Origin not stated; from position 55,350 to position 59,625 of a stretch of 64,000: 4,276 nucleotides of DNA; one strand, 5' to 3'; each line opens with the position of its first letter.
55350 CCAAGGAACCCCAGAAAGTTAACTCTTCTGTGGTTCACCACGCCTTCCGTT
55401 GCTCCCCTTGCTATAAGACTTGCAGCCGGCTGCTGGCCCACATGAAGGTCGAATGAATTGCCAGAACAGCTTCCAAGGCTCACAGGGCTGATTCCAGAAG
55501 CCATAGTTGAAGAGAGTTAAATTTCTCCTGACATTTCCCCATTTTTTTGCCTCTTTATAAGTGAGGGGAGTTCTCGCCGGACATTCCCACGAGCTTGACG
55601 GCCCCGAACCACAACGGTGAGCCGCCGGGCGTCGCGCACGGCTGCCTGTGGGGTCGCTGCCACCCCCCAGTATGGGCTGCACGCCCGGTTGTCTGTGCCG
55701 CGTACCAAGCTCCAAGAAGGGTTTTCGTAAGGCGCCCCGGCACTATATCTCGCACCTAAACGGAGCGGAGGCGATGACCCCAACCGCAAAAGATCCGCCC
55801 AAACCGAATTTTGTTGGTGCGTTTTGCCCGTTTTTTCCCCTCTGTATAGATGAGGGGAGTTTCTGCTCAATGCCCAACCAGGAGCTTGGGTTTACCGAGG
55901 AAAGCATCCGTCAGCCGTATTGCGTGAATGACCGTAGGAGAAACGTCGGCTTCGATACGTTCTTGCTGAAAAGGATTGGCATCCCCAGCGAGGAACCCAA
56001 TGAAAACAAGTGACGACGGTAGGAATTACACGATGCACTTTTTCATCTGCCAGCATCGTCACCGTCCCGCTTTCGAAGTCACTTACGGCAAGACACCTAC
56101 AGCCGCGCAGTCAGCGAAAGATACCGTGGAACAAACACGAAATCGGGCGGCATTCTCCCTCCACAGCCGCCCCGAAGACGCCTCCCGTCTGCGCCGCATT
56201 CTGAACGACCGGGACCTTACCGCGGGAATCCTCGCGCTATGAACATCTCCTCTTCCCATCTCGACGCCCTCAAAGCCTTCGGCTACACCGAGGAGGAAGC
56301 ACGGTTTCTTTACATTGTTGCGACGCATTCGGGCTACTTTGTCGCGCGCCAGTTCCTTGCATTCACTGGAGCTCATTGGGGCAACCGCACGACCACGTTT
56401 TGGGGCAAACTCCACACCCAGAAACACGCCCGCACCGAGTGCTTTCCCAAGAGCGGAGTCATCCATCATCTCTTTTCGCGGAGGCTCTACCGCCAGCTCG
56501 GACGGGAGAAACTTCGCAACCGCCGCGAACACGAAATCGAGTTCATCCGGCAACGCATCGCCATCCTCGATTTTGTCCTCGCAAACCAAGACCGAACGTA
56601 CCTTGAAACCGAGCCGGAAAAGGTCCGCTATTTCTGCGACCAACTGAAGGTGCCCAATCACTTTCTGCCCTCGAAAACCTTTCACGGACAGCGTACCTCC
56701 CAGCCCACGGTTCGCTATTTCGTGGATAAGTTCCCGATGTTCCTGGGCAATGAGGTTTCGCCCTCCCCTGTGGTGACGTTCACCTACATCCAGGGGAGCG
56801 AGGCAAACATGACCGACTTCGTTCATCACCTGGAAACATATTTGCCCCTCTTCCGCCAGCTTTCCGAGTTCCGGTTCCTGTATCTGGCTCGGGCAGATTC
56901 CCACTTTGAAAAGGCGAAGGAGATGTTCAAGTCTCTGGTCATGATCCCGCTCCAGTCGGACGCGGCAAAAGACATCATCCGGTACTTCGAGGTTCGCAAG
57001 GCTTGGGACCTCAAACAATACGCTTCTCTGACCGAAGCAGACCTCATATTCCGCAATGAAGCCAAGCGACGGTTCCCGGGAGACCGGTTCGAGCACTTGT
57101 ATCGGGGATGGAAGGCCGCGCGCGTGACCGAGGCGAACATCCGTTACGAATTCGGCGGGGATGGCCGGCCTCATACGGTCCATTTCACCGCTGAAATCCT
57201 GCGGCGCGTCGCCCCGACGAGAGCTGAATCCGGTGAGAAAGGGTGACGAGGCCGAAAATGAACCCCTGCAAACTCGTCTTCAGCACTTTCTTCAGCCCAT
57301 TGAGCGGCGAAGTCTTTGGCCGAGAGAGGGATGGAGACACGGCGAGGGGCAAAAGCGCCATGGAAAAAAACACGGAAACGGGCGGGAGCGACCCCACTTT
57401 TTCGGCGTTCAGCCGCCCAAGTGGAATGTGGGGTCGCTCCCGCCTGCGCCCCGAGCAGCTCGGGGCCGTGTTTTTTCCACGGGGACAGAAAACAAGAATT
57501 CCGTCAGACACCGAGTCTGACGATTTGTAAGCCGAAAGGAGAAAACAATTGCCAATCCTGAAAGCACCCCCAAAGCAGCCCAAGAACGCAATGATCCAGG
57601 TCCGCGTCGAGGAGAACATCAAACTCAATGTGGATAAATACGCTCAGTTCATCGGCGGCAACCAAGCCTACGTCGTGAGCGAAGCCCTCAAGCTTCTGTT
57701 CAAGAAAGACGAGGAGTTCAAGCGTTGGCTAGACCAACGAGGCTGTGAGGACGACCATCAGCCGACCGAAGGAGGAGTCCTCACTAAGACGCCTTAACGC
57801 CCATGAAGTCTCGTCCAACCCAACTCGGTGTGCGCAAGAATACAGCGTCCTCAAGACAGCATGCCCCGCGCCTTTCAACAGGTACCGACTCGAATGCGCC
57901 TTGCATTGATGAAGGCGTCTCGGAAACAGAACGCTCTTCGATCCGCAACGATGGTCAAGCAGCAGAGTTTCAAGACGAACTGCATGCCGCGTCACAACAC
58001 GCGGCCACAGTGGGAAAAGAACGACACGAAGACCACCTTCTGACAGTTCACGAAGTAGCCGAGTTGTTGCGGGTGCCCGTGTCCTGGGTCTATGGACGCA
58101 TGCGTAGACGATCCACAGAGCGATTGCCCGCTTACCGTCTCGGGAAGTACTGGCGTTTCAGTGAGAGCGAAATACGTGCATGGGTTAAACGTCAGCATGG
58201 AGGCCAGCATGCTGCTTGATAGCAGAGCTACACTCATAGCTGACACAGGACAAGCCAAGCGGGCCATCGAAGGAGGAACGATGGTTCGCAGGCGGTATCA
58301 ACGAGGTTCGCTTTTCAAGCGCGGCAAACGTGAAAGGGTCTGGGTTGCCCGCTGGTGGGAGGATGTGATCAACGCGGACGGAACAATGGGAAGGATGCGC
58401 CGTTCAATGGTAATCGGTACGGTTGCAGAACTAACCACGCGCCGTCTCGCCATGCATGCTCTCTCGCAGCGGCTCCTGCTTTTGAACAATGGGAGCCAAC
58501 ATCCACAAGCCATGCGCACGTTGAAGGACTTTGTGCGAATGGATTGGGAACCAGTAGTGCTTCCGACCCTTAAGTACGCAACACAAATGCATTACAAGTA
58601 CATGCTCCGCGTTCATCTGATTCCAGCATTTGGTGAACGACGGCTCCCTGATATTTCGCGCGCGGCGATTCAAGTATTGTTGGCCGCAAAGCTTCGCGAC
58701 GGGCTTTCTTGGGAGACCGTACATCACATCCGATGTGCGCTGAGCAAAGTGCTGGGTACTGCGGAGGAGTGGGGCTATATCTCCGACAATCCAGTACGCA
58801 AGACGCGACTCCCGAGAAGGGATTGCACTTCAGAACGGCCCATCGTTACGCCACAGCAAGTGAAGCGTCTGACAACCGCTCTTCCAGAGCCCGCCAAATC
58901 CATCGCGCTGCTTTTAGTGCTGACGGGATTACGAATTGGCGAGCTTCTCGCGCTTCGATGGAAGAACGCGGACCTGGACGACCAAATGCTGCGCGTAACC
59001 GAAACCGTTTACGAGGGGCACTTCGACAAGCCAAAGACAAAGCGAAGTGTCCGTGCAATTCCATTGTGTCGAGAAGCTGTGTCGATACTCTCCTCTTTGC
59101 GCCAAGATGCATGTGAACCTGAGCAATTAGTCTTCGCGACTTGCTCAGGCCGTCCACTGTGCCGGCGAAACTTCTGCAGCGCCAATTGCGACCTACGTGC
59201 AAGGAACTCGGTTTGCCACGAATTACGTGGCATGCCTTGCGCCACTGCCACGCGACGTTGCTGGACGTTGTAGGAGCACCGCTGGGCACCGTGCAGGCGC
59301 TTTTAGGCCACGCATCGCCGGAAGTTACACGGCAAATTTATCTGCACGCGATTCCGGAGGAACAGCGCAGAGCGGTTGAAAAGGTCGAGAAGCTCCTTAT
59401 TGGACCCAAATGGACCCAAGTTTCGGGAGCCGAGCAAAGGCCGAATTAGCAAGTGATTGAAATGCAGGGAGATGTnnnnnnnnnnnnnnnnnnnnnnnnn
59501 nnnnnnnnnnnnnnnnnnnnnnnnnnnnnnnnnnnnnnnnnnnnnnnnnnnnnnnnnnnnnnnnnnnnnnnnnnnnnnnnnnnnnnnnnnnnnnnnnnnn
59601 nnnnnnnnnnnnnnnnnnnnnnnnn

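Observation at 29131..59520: Three copies of a 45-nt tRNA-Ala(TGC) 3' half mark tandemly stacked integrative elements; no intact tRNA in the window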

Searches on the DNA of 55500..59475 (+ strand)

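Call 69: search_dna_similar(query=window:55500-59475:+, collection=phages, mode=distant, max_rows=5)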
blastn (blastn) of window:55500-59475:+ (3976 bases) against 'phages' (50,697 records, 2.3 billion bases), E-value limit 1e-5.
No match.

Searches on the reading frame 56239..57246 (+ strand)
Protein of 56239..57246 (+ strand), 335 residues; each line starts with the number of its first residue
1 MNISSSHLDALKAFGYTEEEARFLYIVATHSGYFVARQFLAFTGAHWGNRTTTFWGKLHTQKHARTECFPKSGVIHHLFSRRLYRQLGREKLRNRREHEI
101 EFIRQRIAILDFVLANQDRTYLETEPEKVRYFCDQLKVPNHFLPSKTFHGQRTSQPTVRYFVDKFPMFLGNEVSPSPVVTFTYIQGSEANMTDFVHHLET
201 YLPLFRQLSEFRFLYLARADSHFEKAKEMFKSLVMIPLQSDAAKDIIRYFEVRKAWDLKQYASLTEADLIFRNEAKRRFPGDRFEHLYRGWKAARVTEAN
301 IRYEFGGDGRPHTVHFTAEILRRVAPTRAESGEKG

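Call 11: search_protein_families(library=pfam, proteins=[window:56239-57246:+], max_evalue=0.01)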
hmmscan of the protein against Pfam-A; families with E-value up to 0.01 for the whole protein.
window:56239-57246:+ (335 aa): 0 families

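Call 43: search_protein_families(library=ncbifam, proteins=[window:56239-57246:+], max_evalue=0.01)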
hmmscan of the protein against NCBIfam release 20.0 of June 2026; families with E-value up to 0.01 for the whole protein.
window:56239-57246:+ (335 aa): 0 families

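Call 44: search_protein_families(library=phrogs, proteins=[window:56239-57246:+], max_evalue=0.001)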
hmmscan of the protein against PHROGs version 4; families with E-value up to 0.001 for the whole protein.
window:56239-57246:+ (335 aa): 0 families

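Call 64: search_protein_families(library=padloc, proteins=[window:56239-57246:+], max_evalue=0.001)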
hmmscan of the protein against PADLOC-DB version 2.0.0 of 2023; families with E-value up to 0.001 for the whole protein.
window:56239-57246:+ (335 aa): 0 families

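Call 72: search_solved_structures(query=window:56239-57246:+, max_evalue=1)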
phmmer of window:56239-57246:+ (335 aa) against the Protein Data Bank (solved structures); distinct sequences matched with E-value up to 1: 1.
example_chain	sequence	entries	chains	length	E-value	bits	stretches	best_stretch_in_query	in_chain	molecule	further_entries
2zfw_A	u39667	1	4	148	0.44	13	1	139-210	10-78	Pex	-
